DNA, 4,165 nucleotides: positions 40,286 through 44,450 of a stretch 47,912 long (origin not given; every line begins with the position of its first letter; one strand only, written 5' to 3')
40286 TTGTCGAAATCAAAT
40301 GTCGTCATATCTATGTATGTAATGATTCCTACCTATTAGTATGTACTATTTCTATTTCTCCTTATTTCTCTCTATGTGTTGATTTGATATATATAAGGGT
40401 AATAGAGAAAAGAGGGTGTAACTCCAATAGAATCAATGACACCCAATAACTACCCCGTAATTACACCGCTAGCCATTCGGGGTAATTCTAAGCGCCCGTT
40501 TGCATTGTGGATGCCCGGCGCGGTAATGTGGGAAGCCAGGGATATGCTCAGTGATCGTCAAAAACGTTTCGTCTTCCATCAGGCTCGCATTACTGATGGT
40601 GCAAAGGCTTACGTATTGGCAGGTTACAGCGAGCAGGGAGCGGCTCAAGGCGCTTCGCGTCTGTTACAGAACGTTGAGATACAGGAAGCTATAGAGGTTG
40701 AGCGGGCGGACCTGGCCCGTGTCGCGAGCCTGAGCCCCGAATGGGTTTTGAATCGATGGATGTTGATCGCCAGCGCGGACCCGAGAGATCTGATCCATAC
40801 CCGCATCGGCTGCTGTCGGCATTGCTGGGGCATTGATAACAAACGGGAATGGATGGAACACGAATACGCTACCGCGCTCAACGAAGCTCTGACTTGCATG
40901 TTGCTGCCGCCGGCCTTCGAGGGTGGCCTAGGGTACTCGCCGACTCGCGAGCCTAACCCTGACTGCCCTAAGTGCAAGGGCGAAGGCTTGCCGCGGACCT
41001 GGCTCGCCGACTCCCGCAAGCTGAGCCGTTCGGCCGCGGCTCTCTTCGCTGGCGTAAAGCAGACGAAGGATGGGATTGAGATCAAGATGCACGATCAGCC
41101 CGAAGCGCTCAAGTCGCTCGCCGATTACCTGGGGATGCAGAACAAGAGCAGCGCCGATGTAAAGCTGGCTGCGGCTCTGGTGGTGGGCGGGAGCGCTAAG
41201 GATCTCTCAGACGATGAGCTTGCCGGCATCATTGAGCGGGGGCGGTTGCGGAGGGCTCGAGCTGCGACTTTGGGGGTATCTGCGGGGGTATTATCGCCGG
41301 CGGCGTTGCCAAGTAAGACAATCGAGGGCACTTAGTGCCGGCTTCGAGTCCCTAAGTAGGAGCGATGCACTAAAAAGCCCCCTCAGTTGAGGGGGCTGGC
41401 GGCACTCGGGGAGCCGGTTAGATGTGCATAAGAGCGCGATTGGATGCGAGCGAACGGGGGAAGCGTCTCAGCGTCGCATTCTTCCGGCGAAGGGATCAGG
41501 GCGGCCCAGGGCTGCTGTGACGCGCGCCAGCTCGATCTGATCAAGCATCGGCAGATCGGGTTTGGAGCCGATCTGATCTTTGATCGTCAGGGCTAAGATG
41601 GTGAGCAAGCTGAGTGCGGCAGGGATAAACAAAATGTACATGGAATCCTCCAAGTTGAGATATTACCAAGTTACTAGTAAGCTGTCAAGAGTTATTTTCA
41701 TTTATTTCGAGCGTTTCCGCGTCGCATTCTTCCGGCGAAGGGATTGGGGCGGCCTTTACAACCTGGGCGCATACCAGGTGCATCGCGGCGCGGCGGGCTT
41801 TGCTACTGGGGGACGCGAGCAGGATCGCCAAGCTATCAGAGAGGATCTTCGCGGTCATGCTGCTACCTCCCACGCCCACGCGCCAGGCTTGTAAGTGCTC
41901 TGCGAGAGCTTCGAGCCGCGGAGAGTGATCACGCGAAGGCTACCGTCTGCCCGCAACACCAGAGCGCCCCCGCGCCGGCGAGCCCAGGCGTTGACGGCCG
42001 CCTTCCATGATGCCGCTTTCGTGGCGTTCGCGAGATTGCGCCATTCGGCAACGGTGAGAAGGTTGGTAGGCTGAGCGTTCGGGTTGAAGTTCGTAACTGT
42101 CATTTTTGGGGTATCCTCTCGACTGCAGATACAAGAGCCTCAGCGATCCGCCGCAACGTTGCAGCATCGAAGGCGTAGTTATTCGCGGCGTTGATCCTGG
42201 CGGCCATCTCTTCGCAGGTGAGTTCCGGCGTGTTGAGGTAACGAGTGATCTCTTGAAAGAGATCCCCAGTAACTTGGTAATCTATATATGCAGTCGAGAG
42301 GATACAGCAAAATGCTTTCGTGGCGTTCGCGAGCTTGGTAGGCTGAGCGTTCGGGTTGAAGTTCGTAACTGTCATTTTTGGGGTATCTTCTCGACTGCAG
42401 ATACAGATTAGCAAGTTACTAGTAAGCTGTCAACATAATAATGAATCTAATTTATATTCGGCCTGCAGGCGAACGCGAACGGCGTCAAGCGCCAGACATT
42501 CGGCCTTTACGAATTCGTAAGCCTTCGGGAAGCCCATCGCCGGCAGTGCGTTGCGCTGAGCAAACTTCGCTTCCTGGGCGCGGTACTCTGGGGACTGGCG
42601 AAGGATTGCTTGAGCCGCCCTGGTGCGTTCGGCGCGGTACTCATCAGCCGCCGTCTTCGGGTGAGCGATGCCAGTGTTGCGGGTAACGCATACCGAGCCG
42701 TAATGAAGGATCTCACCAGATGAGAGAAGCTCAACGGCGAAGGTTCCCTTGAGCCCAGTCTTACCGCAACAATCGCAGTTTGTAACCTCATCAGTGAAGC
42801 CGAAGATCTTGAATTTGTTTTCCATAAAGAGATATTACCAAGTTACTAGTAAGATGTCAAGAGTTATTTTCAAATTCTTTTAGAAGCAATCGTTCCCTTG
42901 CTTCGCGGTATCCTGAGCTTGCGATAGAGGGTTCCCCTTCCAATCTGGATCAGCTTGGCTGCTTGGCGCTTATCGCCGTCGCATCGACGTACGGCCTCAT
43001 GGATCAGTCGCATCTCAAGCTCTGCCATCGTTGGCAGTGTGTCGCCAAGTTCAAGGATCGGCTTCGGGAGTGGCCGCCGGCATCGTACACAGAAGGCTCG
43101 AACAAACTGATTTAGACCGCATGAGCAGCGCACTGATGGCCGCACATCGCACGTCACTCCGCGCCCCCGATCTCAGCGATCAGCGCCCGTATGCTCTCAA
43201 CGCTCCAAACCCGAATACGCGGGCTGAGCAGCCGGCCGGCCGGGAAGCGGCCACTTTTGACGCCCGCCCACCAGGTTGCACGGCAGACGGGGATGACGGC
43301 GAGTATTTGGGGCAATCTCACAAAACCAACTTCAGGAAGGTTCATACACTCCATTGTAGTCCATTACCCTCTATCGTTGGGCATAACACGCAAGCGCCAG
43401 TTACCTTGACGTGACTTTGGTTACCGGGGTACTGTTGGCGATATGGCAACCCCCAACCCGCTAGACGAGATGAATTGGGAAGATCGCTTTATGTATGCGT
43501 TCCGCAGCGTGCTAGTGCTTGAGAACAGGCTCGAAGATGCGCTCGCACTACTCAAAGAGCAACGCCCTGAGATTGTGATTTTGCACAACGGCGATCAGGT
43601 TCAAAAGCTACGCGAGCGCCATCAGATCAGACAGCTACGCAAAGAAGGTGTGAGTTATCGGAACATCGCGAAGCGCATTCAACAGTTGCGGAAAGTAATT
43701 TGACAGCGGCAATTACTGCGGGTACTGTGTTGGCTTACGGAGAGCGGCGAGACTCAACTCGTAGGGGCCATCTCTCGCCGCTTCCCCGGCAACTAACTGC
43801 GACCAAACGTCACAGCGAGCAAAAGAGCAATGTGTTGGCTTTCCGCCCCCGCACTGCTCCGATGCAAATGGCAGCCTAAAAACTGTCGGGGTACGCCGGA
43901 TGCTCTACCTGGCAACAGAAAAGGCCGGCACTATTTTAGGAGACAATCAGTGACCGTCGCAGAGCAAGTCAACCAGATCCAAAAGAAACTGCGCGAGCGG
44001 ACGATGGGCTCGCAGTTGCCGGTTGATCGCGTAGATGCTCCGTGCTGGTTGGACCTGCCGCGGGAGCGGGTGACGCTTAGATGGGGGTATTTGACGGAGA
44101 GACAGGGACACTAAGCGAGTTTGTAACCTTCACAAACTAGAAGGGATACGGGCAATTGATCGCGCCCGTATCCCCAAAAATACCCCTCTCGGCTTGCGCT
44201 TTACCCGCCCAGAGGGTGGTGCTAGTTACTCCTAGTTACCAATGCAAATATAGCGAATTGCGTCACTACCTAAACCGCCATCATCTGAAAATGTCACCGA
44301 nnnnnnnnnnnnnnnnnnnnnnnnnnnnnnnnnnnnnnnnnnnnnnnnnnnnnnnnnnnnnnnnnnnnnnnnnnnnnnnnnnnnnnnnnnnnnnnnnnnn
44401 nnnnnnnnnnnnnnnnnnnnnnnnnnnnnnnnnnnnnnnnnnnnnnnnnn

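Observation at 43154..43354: AlpA-type excisionase-like regulator and ParB-like protein but no recognisable integrase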

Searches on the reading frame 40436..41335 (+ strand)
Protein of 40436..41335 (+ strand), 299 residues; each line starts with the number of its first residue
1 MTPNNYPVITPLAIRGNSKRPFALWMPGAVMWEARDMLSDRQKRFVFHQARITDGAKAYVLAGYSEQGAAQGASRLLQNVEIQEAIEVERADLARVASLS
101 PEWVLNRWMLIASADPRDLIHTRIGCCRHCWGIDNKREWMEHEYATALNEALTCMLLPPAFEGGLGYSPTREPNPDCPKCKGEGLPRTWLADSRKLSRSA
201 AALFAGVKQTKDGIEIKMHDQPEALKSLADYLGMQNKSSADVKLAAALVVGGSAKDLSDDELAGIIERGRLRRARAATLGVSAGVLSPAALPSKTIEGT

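Call 6: search_protein_families(library=pfam, proteins=[window:40436-41335:+], max_evalue=0.01)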
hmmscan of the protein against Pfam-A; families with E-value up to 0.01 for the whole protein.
window:40436-41335:+ (299 aa): 2 families
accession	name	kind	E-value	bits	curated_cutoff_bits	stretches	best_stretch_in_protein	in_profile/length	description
PF03592.21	Terminase_2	-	4.2e-19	70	26.1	1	38-238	1-135/141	Terminase small subunit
PF24971.1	SAMD1_SHD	-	0.0019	18.6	27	0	218-283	5-60/78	SAMD1 small helical domain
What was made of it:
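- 40436..41335 (+): Terminase_2 small subunit, convergent with the AlpA-led leftward operon. The AlpA-TerS linkage is conserved in relatives. Call 6.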

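Call 80: find_related_loci(query=A4, collection=viral_contigs, flank=10000)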
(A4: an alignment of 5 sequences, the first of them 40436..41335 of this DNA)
Query A4 (299 aa) in viral_contigs; peptide patterns used: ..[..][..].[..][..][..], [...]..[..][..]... (x = any residue, [..] = any of these).
229 stretches matched a pattern; 208 encode a relative of the query (tblastn E <= 1e-3); the best 80 are kept; 80 distinct loci.
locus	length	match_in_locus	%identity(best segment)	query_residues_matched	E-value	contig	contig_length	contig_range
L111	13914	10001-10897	100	1-299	0e+0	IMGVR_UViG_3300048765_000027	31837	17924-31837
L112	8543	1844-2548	40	38-269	5e-51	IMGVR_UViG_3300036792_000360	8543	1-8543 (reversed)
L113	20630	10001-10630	45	38-234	2e-49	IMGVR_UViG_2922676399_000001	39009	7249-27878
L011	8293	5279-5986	38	36-269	5e-49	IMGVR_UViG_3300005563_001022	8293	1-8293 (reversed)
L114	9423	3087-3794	38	36-269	5e-49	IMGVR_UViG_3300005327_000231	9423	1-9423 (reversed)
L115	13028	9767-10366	44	38-236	2e-48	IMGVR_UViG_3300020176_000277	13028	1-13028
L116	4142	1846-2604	38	6-266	8e-48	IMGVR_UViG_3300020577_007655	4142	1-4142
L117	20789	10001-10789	37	17-267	8e-48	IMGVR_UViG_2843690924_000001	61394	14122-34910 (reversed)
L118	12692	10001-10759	38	6-266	1e-47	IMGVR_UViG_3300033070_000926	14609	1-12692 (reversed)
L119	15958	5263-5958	38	38-267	2e-47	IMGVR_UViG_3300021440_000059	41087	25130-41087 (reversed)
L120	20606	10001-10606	42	38-240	4e-46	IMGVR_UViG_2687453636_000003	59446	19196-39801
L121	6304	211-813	43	27-234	2e-46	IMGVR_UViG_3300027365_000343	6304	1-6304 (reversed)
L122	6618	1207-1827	45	37-236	6e-46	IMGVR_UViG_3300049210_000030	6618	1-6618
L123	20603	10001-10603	42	38-239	5e-45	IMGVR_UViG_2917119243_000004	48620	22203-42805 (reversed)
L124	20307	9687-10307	43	38-241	4e-45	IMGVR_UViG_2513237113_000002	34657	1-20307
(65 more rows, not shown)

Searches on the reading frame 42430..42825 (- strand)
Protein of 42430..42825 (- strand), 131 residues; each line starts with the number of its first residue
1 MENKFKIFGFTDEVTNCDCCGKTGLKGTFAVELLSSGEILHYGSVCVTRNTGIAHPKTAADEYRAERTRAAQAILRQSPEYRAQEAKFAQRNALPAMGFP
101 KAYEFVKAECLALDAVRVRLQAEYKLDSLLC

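Call 6: search_protein_families(library=pfam, proteins=[window:42430-42825:-], max_evalue=0.01)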
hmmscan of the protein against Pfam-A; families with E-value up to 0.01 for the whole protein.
window:42430-42825:- (131 aa): 0 families

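Call 9: search_protein_families(library=phrogs, proteins=[window:42430-42825:-], max_evalue=0.01)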
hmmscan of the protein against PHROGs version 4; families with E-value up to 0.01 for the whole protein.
window:42430-42825:- (131 aa): 0 families

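Call 38: search_protein_families(library=ncbifam, proteins=[window:42430-42825:-], max_evalue=1)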
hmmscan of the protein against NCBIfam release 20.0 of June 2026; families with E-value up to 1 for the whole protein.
window:42430-42825:- (131 aa): 1 family
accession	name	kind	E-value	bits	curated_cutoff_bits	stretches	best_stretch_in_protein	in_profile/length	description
NF041481.1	beta_arabfuran_tase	equivalog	0.2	9.6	1050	1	48-80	424-456/633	terminal beta-(1->2)-arabinofuranosyltransferase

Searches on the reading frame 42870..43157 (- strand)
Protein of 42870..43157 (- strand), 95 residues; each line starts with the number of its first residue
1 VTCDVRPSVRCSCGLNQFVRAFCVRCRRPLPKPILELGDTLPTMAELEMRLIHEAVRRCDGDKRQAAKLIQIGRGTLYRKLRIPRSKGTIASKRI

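Call 6: search_protein_families(library=pfam, proteins=[window:42870-43157:-], max_evalue=0.01)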
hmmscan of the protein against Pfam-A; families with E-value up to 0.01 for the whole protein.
window:42870-43157:- (95 aa): 1 family
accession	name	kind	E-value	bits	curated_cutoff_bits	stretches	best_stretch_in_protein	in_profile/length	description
PF02954.25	HTH_8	-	1.3e-10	41.2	22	1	44-82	2-40/42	Bacterial regulatory protein, Fis family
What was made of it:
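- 42870..43157 (-): Fis-type HTH_8 gene. The 95-aa reading has a Cys-rich N-terminus and a GTG start that overlaps the AlpA stop. Gene callers prefer a 52-aa version starting at 43028. PF02954 at 1.3e-10 (call 6).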

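Call 9: search_protein_families(library=phrogs, proteins=[window:42870-43157:-], max_evalue=0.01)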
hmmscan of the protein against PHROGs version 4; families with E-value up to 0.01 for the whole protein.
window:42870-43157:- (95 aa): 0 families

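Call 38: search_protein_families(library=ncbifam, proteins=[window:42870-43157:-], max_evalue=1)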
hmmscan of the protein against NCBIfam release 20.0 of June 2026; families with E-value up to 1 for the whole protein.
window:42870-43157:- (95 aa): 11 families
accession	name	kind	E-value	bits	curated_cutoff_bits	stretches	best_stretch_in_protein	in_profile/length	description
NF008485.2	PRK11388.1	equivalog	2.1e-07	29.7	551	1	40-83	591-634/643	dihydroxyacetone kinase operon transcriptional regulator DhaR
NF041552.1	TF_PrdR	equivalog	1.4e-06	26.9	795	1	44-82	536-574/577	sigma-54 dependent transcriptional regulator PrdR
NF041946.1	LuxO_transreg_Vib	equivalog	0.00019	20.4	800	1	44-82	420-458/463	quorum-sensing sigma-54 dependent transcriptional regulator LuxO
NF008176.1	PRK10923.1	equivalog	0.00022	20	620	1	44-82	426-464/469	nitrogen regulation protein NR(I)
NF001659.0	PRK00430.1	equivalog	0.00058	20.5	99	1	44-82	55-93/98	DNA-binding transcriptional regulator Fis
TIGR01818.1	ntrC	equivalog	0.00066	18.6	558.6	1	44-82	423-461/463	nitrogen regulation protein NR(I)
NF011953.0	PRK15424.1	equivalog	0.0015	17.2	703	1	44-83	494-533/538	propionate catabolism operon regulatory protein PrpR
TIGR02329.1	propionate_PrpR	equivalog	0.0024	16.5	499.2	1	43-82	486-525/526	propionate catabolism operon regulatory protein PrpR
NF050807.1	TransRegFlbDCaul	equivalog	0.012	14.4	750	1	43-88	397-442/454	sigma-54-dependent transcriptional regulator FlbD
TIGR02915.1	PEP_resp_reg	equivalog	0.03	13.2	502.6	1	46-80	404-438/445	PEP-CTERM-box response regulator transcription factor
NF002517.0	PRK01905.1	equivalog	0.074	13.6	122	1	44-82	34-72/77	Fis family transcriptional regulator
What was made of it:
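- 42870..43157 (-): NCBIfam matches to Fis/NtrC C-terminal HTH (call 38).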

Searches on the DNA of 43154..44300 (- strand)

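Call 45: search_rna_families(source=window, start=43300, end=44300, threshold=evalue, max_evalue=1, show_alignments=2)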
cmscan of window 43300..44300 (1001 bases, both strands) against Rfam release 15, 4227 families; matches with E-value up to 1: 0.
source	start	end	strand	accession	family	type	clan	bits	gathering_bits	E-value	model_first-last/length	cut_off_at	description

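Call 47: search_rna_families(sources=[L010, L015], threshold=gathering, show_alignments=2)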
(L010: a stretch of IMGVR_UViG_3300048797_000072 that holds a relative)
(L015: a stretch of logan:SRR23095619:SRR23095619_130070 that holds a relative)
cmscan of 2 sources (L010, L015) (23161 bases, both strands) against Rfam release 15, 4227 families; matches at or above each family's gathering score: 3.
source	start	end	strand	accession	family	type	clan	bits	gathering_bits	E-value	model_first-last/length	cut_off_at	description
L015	1951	2243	-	RF04321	tmRNA_permuted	Gene;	-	105.9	47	4.5e-20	1-213/213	no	permuted transfer-messenger RNA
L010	9398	9705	-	RF04321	tmRNA_permuted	Gene;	-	75.3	47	4.5e-13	1-213/213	no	permuted transfer-messenger RNA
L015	1905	2288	-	RF01849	alpha_tmRNA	Gene;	CL00001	63.6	50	1.5e-15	1-355/355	no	Alphaproteobacteria transfer-messenger RNA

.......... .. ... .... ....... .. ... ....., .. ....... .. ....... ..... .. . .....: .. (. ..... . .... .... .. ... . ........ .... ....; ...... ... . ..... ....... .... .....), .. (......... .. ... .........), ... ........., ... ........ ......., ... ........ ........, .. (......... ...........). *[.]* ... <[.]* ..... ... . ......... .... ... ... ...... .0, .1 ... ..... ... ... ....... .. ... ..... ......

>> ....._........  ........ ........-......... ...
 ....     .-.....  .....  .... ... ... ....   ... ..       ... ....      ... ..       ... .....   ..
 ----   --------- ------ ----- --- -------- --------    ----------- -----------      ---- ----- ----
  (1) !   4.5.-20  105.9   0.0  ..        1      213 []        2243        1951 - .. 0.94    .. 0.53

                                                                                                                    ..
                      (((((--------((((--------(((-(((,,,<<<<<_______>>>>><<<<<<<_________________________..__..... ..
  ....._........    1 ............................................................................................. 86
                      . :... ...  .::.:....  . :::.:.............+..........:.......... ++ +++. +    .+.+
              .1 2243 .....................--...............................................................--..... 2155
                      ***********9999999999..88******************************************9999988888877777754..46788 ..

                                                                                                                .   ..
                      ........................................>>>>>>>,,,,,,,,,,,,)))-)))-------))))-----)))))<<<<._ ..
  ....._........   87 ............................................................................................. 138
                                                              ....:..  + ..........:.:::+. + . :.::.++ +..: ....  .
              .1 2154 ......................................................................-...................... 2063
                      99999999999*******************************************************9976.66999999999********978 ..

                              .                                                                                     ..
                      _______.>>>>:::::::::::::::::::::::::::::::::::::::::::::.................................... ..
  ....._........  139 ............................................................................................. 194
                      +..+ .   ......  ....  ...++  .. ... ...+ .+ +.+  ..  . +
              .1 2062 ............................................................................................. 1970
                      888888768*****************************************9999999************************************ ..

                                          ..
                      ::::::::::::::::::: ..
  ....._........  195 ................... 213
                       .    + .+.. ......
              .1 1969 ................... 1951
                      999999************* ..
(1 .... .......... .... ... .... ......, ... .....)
